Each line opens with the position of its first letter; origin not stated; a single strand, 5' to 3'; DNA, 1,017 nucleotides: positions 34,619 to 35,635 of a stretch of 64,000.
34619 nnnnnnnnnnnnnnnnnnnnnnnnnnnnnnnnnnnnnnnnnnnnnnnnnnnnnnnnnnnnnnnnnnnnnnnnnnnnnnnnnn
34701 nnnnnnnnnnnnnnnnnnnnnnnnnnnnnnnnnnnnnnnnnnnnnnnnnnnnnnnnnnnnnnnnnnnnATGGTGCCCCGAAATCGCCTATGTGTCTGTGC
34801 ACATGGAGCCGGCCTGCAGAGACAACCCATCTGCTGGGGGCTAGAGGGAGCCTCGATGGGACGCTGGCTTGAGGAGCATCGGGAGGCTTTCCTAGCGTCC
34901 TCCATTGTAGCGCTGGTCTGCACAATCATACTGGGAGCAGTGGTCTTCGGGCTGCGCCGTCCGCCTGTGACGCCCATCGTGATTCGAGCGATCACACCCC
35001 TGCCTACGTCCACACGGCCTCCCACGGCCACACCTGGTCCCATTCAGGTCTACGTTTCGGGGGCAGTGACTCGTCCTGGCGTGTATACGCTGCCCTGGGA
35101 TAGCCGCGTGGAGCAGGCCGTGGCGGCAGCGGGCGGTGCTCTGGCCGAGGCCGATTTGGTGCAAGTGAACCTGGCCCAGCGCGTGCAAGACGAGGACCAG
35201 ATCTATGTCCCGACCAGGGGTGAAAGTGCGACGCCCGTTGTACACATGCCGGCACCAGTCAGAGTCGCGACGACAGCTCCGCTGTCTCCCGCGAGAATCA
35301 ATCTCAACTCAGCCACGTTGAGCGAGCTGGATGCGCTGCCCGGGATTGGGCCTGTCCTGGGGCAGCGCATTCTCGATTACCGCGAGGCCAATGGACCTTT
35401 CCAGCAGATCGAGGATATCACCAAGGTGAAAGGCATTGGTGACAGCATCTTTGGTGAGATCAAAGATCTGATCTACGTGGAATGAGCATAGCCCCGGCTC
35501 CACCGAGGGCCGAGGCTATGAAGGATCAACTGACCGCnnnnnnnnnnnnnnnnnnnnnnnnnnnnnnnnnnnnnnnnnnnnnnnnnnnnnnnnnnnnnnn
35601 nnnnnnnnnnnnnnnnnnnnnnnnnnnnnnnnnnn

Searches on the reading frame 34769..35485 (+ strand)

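Call 16: search_protein_families(library=pfam, proteins=[window:34769-35485:+], max_evalue=0.0001)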
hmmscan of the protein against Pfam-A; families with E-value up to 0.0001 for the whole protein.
window:34769-35485:+ (238 aa): 4 families
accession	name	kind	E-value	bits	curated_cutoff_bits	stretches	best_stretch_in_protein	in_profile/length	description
PF12836.13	HHH_3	-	9.5e-19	67.7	27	1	176-235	5-64/65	Helix-hairpin-helix motif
PF10531.15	SLBB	-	4.8e-13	49.2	27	1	94-147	2-54/55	SLBB domain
PF00633.29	HHH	-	3.1e-09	36.7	24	1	178-204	4-30/30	Helix-hairpin-helix motif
PF22461.2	SLBB_2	-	4.1e-05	24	27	1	93-138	2-49/79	SLBB domain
